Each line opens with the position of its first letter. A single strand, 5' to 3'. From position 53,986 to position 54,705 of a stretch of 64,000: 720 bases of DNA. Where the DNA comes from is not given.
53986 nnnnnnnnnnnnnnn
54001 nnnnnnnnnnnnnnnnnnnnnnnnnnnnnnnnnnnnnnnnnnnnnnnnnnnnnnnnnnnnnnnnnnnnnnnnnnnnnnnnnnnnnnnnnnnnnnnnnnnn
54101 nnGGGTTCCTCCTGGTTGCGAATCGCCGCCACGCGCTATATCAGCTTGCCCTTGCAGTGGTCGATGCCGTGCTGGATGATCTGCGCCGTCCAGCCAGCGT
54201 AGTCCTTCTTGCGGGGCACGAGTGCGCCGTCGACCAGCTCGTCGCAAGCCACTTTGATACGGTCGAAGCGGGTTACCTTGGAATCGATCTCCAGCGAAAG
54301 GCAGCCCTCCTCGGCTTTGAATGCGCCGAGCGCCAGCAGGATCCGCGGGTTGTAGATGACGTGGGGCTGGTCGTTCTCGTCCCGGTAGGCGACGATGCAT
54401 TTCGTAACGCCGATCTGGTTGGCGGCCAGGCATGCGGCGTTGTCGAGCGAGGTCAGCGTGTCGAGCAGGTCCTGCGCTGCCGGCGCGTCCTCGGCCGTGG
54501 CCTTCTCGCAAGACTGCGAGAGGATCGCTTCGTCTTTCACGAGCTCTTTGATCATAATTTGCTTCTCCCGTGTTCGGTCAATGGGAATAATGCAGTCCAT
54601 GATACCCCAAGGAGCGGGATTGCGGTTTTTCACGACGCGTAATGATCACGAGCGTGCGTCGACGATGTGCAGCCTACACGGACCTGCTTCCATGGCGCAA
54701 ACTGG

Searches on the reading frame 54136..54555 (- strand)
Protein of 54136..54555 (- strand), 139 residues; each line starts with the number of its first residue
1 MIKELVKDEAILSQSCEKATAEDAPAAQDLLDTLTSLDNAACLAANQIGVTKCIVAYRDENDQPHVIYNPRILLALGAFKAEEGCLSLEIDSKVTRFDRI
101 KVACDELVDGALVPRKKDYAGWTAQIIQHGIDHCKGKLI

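Call 3: search_protein_families(library=pfam, proteins=[window:54136-54555:-], max_evalue=0.01)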
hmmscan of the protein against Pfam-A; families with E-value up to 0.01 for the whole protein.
window:54136-54555:- (139 aa): 1 family
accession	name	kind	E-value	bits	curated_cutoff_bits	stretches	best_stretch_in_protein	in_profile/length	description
PF01327.26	Pep_deformylase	-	1e-20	74.3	22.8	1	8-139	8-146/156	Polypeptide deformylase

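Call 4: search_protein_families(library=ncbifam, proteins=[window:54136-54555:-], max_evalue=0.01)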
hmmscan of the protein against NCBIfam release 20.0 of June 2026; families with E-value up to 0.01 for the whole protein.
window:54136-54555:- (139 aa): 6 families
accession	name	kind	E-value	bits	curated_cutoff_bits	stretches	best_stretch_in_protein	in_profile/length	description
NF006670.0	PRK09218.1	equivalog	4.5e-34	117.4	162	1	1-139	1-136/136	peptide deformylase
NF001159.1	PRK00150.1-3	subfamily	1.4e-16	60.5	125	1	25-138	29-145/167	peptide deformylase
TIGR00079.1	pept_deformyl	equivalog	4.3e-16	58.9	103.95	1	12-138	12-142/161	peptide deformylase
NF009484.0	PRK12846.1-5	equivalog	3.4e-10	39.9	190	1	9-136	11-140/165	peptide deformylase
NF009483.0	PRK12846.1-4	equivalog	1.6e-07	31.1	267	1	16-138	18-151/193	peptide deformylase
NF011189.0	PRK14595.1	equivalog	0.0013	18.5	232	1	2-137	3-140/162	peptide deformylase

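Call 5: find_encoding_contigs(protein=window:54136-54555:-, flank=10000, max_places=10)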
Protein window:54136-54555:- (139 aa): no gene with exactly this product is on record in the collection.

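Call 15: find_homologous_proteins(query=window:54136-54555:-)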
Query window:54136-54555:- (139 aa): 2764 proteins with E <= 0.001 among 2781 candidates; the best 120 are listed.
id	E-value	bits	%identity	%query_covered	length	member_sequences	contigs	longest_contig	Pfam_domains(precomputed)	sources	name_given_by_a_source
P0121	3.2e-84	298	98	100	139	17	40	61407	PF01327.27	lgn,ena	-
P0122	5.0e-68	245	82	100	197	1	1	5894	PF01327.27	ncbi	-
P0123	1.3e-67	244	80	100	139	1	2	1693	PF01327.27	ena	-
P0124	2.5e-67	243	81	100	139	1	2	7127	PF01327.27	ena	-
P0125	3.2e-67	243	81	100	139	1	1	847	PF01327.27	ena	-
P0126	3.3e-67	243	79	100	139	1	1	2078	PF01327.27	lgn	-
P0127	3.3e-67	243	81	100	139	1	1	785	PF01327.27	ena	-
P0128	4.5e-67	242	81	100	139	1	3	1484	PF01327.27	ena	-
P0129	9.4e-67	241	80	100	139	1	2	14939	PF01327.27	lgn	-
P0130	1.8e-66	240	78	100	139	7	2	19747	PF01327.27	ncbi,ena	-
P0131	2.0e-66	240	78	100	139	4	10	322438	PF01327.27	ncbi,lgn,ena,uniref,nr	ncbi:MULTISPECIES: peptide deformylase [Gordonibacter]|uniref:Peptide deformylase n=2 Tax=Gordonibac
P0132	2.4e-66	240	78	100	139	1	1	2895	PF01327.27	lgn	-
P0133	3.4e-66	239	81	100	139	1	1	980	PF01327.27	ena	-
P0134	3.6e-66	239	78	100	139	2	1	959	PF01327.27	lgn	-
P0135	4.5e-66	239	78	100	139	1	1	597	PF01327.27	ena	-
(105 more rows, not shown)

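Call 19: search_solved_structures(query=window:54136-54555:-, max_evalue=0.001, show_alignments=2)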
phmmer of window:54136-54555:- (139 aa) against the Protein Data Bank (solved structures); distinct sequences matched with E-value up to 0.001: 42.
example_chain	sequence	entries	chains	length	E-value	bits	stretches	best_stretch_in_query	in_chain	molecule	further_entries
3qu1_A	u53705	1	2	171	1.4e-12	51.2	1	26-138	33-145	Peptide deformylase 2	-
9qft_G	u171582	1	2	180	1.6e-12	51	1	26-138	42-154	Peptide deformylase 2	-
9rfp_A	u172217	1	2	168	5.1e-12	49.4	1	26-138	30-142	Peptide deformylase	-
4al2_A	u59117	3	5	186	6.8e-09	39.3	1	13-138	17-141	PEPTIDE DEFORMYLASE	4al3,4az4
2def_A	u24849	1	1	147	1.1e-08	38.6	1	13-138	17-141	PEPTIDE DEFORMYLASE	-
1def_A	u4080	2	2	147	1.1e-08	38.6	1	13-138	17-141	PEPTIDE DEFORMYLASE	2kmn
1bs4_A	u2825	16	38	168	1.3e-08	38.3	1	13-138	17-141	PROTEIN (PEPTIDE DEFORMYLASE) | POLYPEPTIDE DEFORMYLASE | PEPTIDE DEFORMYLASE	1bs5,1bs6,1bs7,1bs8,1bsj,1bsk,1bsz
3k6l_A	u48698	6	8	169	1.3e-08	38.3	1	13-138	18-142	Peptide deformylase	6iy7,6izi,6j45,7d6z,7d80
8ofe_A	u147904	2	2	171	1.4e-08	38.2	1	13-138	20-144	Peptide deformylase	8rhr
2w3t_A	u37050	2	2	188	1.5e-08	38.1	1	13-138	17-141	PEPTIDE DEFORMYLASE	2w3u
1dff_A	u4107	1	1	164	1.5e-08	38.1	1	13-138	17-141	PEPTIDE DEFORMYLASE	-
6jer_A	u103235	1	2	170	6.8e-08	36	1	13-138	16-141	Peptide deformylase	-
6jeu_A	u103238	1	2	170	6.8e-08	36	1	13-138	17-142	Peptide deformylase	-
6jev_A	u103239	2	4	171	6.9e-08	36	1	13-138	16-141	Peptide deformylase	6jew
6jet_A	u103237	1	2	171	6.9e-08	36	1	13-138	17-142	Peptide deformylase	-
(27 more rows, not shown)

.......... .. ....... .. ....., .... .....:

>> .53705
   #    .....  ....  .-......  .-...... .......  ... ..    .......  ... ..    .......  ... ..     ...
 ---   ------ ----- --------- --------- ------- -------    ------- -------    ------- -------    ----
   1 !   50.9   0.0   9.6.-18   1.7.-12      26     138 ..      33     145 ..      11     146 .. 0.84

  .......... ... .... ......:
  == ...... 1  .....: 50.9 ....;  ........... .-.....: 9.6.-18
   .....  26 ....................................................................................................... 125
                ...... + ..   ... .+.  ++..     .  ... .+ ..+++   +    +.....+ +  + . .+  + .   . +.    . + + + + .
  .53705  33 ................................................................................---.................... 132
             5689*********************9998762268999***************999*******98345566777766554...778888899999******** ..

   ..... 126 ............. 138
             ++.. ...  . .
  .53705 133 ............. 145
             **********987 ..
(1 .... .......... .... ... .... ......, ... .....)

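Call 31: search_protein_representatives(protein=window:54136-54555:-)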
Query: 139 residues. Proteins with E-value up to 0.001 (for the whole library): 2866; up to 1e-10: 246; up to 1e-30: 14. The best 150 are listed.
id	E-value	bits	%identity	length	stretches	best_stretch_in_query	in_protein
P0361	4.5e-46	172.6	79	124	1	41-139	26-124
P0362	1.1e-45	171.3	58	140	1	1-139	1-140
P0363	1.8e-45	170.6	59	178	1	1-139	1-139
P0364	1.6e-44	167.6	76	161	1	27-128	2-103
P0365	9.6e-42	158.5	55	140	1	1-139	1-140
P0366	1.3e-41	158.2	64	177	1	1-125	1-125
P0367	1.1e-40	155.1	66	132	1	39-139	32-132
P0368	2.0e-39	151.1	56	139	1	1-139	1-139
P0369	2.4e-39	150.8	66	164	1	1-112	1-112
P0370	1.4e-38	148.3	55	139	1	1-139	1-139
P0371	5.8e-32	126.9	59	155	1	1-110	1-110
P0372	8.4e-32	126.4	62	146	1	2-109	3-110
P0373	2.3e-31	125.0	60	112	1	1-106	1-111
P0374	3.9e-31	124.2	63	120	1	47-139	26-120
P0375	4.9e-29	117.4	59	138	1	2-106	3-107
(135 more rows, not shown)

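Call 34: find_related_loci(query=A1, collection=genome_contigs, flank=10000)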
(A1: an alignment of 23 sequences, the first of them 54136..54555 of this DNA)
Query A1 (139 aa) in genome_contigs; peptide patterns used: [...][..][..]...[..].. (x = any residue, [..] = any of these).
600 stretches matched a pattern (row limit reached: there are more); 488 encode a relative of the query (tblastn E <= 1e-3); the best 80 are kept; 80 distinct loci.
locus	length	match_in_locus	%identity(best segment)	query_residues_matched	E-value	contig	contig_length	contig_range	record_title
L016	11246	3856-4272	65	1-139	2e-61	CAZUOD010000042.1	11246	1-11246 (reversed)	MAG TPA_asm: uncultured Atopobium sp. isolate SRP141132_co4_55 genome assembly, contig: NODE_6128_length_11246_cov_40.78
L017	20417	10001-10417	65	1-139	2e-57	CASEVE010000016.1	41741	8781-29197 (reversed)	uncultured Olsenella sp. isolate T11_L1_319319_idba_bin.2 genome assembly, contig: T11_L1_319319_idba_bin.2.fa_scaffold_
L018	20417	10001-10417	58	1-139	4e-57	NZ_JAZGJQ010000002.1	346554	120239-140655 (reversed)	Olsenella absiana strain YH-ols2223 contig2, whole genome shotgun sequence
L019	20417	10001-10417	63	1-139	6e-57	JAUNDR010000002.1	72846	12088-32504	MAG: Slackia sp. isolate S23M_St_18 NODE_103_length_72846_cov_6.901787, whole genome shotgun sequence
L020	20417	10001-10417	63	1-139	7e-56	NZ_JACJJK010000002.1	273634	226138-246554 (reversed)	Olsenella uli strain An820 An820_NODE_2_length_273634_cov_114.692, whole genome shotgun sequence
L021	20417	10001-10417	65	1-139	2e-55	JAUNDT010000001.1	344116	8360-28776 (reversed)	MAG: Coriobacteriaceae bacterium isolate S23M_St_26 NODE_2_length_344116_cov_125.722889, whole genome shotgun sequence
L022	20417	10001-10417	63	1-139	2e-54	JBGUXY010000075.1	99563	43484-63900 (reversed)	MAG: Eggerthellaceae bacterium isolate ruminal_MAG_490 ruminal_MAG_490_contig_0075, whole genome shotgun sequence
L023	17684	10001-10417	60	1-139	7e-52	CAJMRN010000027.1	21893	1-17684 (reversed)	TPA_asm: uncultured bacterium isolate ERR414255-bin.14 genome assembly, contig: NODE_958_length_21893_cov_4.312162, whol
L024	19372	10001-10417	60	1-139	6e-52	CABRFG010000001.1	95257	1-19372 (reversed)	MAG TPA_asm: uncultured Collinsella sp. isolate MGYG-HGUT-01200 genome assembly, contig: GUT_GENOME092106_1, whole genom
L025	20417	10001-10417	60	1-139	6e-52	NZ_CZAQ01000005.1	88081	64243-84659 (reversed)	Collinsella aerofaciens strain 2789STDY5834902, whole genome shotgun sequence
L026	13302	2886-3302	60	1-139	7e-52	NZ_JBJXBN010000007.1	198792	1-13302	Collinsella sp. wc0583 NODE_7_length_198792_cov_523.174531_pilon, whole genome shotgun sequence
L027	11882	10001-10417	59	1-139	4e-52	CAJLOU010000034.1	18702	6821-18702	MAG TPA_asm: uncultured Collinsella sp. isolate SRR2912780-bin.16 genome assembly, contig: NODE_1067_length_18702_cov_7.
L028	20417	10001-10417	59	1-139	9e-52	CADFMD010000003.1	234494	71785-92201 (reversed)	MAG TPA_asm: Coriobacteriaceae bacterium isolate MGYG-HGUT-04728 genome assembly, contig: NODE_22_length_234494_cov_148.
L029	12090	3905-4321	60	1-139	8e-52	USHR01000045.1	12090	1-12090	uncultured Collinsella sp. isolate UMGS1726 genome assembly, contig: NODE_600_length_12090_cov_10.455422, whole genome s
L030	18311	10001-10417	60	1-139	1e-51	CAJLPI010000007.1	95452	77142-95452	MAG TPA_asm: uncultured Collinsella sp. isolate SRR413567-bin.12 genome assembly, contig: NODE_106_length_95452_cov_42.3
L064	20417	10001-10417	49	1-139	4e-39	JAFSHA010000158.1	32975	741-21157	MAG: Eggerthellaceae bacterium isolate RGIG3135 Goat_Rectum.Co__c2532206, whole genome shotgun sequence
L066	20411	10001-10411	48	1-139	9e-38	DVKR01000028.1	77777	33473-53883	MAG TPA_asm: Candidatus Aphodovivens excrementavium isolate ChiGjej2B2-30709 ChiGjej2B2M5__C430825_L77777_SRR6323342, wh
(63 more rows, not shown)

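Call 41: search_protein_families(library=pfam, proteins=[L016:4277-6808:+, L020:10422-12935:+, L064:12382-14547:+, L064:10465-11640:+, L018:10442-10858:+, L018:10922-12253:+, L021:10584-11294:+, L066:10574-12184:+, L019:11263-12831:+, L017:11372-12883:+], max_evalue=0.001)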
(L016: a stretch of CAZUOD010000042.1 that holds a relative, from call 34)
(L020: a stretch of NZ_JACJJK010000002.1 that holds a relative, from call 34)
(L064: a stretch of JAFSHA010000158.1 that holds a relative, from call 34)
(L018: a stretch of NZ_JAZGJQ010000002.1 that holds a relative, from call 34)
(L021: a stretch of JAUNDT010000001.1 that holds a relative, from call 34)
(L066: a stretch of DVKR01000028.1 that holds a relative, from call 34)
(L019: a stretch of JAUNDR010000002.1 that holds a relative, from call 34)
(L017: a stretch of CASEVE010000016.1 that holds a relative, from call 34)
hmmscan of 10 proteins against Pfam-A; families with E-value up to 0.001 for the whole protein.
L016:4277-6808:+ (843 aa): 11 families
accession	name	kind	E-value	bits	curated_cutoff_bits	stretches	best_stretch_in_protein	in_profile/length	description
PF00005.33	ABC_tran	-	5.2e-19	69.7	25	0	29-56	1-28/137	ABC transporter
PF17755.6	UvrA_DNA-bind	-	4.2e-15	56.4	23.2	1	192-265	1-78/110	UvrA DNA-binding domain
PF13304.12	AAA_21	-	1.3e-08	35.7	27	0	746-794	245-295/304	AAA domain, putative AbiEii toxin, Type IV TA system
PF20703.3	nSTAND1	-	1.7e-07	31.7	27.1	0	525-569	22-66/379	Novel STAND NTPase 1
PF13191.12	AAA_16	-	9.3e-07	29.9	32.6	0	524-588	10-64/167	AAA ATPase domain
PF13481.12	AAA_25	-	2.1e-06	27.9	27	0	520-561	16-58/195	AAA domain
PF00684.25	DnaJ_CXXCXGXG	-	2.9e-06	27.9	32.7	0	638-670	16-51/65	DnaJ central domain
PF13555.12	AAA_29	-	9.4e-06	25.7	27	0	535-553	22-39/61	P-loop containing region of AAA domain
PF02463.25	SMC_N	-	6.9e-05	22.8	40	0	26-67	10-52/220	RecF/RecN/SMC N terminal domain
PF06745.19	ATPase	-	0.00032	20.6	26.6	0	533-557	16-40/231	KaiC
PF15777.11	Anti-TRAP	-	0.00058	20.2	32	0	639-676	12-46/59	Tryptophan RNA-binding attenuator protein inhibitory protein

L020:10422-12935:+ (837 aa): 13 families
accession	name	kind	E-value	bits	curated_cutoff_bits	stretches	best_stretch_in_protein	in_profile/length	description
PF00005.33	ABC_tran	-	1.7e-18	68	25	0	373-410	100-135/137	ABC transporter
PF17755.6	UvrA_DNA-bind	-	1.5e-14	54.6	23.2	1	189-259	4-78/110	UvrA DNA-binding domain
PF13304.12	AAA_21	-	1.5e-07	32.3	27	0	739-788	244-295/304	AAA domain, putative AbiEii toxin, Type IV TA system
PF20703.3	nSTAND1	-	5.6e-07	29.9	27.1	0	523-561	26-64/379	Novel STAND NTPase 1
PF02463.25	SMC_N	-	1e-05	25.5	40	0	235-455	135-211/220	RecF/RecN/SMC N terminal domain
PF13481.12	AAA_25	-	1.4e-05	25.2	27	0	527-577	30-84/195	AAA domain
PF13555.12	AAA_29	-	1.9e-05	24.8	27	0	528-547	20-39/61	P-loop containing region of AAA domain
PF15777.11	Anti-TRAP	-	3.5e-05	24.1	32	0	633-670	12-46/59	Tryptophan RNA-binding attenuator protein inhibitory protein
PF00684.25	DnaJ_CXXCXGXG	-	4.1e-05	24.2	32.7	0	632-664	16-51/65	DnaJ central domain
PF13191.12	AAA_16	-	6.8e-05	23.9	32.6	0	527-570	19-55/167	AAA ATPase domain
PF06745.19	ATPase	-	0.00039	20.3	26.6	0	527-552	16-41/231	KaiC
PF01443.25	Viral_helicase1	-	0.00074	19.8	21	0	534-571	2-36/228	Viral superfamily 1 RNA helicase core domain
PF14258.12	DUF4350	-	0.00076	20.2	30.4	0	392-464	30-96/181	Domain of unknown function (DUF4350)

L064:12382-14547:+ (721 aa): 7 families
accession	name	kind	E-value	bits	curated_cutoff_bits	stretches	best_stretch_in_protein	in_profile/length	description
PF03764.24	EFG_IV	-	5.5e-44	149.3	24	1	504-621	2-121/121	Elongation factor G, domain IV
PF00009.33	GTP_EFTU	-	4.3e-35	121.5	26.5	1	41-311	2-187/188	Elongation factor Tu GTP binding domain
PF00679.30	EFG_C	-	7.5e-23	80.8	27.9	1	624-709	2-87/89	Elongation factor G C-terminus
PF14492.12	EFG_III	-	5.6e-22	78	27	1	428-500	1-73/75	Elongation Factor G, domain III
PF22042.2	EF-G_D2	-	1.8e-17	63.7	27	1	336-416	3-82/84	Elongation factor G domain 2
PF03144.31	GTP_EFTU_D2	-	1e-11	45.6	30.3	1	349-415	1-72/73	Elongation factor Tu domain 2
PF01926.29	MMR_HSR1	-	0.00016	22.2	21.9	1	45-145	2-86/113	50S ribosome-binding GTPase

L064:10465-11640:+ (391 aa): 8 families
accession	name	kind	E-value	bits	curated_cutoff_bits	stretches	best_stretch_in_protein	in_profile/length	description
PF00248.27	Aldo_ket_red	-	6.9e-33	114.4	24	1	13-278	1-283/291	Aldo/keto reductase family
PF13187.11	Fer4_9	-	1.9e-08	34.6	27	1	294-357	2-50/52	4Fe-4S dicluster domain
PF13183.11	Fer4_8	-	1.6e-06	28.9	27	1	293-358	4-68/68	4Fe-4S dicluster domain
PF13534.11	Fer4_17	-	3.7e-06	27.8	22.2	1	294-359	2-61/61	4Fe-4S dicluster domain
PF12838.12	Fer4_7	-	4.6e-06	27.4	27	1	294-358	2-52/52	4Fe-4S dicluster domain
PF00037.32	Fer4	-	4.2e-05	23.6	21.1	1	339-357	3-21/24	4Fe-4S binding domain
PF13237.11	Fer4_10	-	4.3e-05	23.8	25.5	1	292-355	7-53/53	4Fe-4S dicluster domain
PF13746.11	Fer4_18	-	0.0001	22.9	27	0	338-362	55-79/114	4Fe-4S dicluster domain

L018:10442-10858:+ (138 aa): 0 families

L018:10922-12253:+ (443 aa): 1 family
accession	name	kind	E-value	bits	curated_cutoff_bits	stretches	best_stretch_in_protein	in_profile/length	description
PF00756.26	Esterase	-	5.3e-05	23.6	22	1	40-252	21-246/251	Putative esterase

L021:10584-11294:+ (236 aa): 0 families

L066:10574-12184:+ (536 aa): 3 families
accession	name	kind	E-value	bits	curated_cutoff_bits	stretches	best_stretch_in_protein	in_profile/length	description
PF14821.11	Thr_synth_N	-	1.1e-19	70.8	25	1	28-105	2-79/79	Threonine synthase N terminus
PF00291.31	PALP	-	1.9e-11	44.3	35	1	130-443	30-280/295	Pyridoxal-phosphate dependent enzyme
PF24857.1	THR4_C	-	2.5e-08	34.4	27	1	432-495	1-73/85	Threonine synthase, C-terminal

L019:11263-12831:+ (522 aa): 6 families
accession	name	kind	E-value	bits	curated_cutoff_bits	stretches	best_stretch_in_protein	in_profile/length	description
PF00155.27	Aminotran_1_2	-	6.3e-57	193.8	19.7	1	151-504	2-353/361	Aminotransferase class I and II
PF01041.23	DegT_DnrJ_EryC1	-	2e-07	31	19.8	1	217-324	45-145/360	DegT/DnrJ/EryC1/StrS aminotransferase family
PF01381.28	HTH_3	-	2.5e-06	27.9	23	1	26-69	14-55/55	Helix-turn-helix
PF13560.12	HTH_31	-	1e-05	26.2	27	1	6-65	2-57/64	Helix-turn-helix domain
PF00266.25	Aminotran_5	-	9.5e-05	22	21.5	1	203-324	51-175/371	Aminotransferase class-V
PF01212.27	Beta_elim_lyase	-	0.00016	21.5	27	1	253-324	91-168/288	Beta-eliminating lyase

L017:11372-12883:+ (503 aa): 8 families
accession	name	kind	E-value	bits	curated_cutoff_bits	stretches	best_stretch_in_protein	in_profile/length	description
PF00155.27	Aminotran_1_2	-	3.1e-57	194.8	19.7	1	133-479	3-346/361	Aminotransferase class I and II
PF01041.23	DegT_DnrJ_EryC1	-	2.7e-07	30.6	19.8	1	197-305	44-145/360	DegT/DnrJ/EryC1/StrS aminotransferase family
PF13560.12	HTH_31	-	2.3e-06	28.2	27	1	6-67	2-59/64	Helix-turn-helix domain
PF00266.25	Aminotran_5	-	6.6e-06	25.8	21.5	1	149-305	12-175/371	Aminotransferase class-V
PF01381.28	HTH_3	-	0.00011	22.6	23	1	10-69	1-55/55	Helix-turn-helix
PF13443.12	HTH_26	-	0.0006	20.5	22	0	9-67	1-55/63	Cro/C1-type HTH DNA-binding domain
PF01212.27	Beta_elim_lyase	-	0.00084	19.2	27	0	233-305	90-168/288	Beta-eliminating lyase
PF12844.13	HTH_19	-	0.00095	19.5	30.2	0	8-72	2-61/64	Helix-turn-helix domain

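Call 42: find_encoding_contigs(protein=P0122, flank=8000, max_places=3)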
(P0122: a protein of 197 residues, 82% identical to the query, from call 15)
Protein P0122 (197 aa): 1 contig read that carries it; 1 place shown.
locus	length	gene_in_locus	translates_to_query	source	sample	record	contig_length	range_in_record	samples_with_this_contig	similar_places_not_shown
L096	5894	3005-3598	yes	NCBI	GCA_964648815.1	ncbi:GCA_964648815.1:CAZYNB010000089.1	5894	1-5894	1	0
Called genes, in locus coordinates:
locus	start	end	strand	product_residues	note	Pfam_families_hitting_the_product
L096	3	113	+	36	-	?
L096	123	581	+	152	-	PF00578:AhpC-TSA, PF08534:Redoxin, PF10417:1-cysPrx_C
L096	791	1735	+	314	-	PF13930:Endonuclea_NS_2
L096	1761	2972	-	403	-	PF00871:Acetate_kinase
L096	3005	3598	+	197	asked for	PF01327:Pep_deformylase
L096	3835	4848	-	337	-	PF00710:Asparaginase, PF17763:Asparaginase_C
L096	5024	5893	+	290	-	?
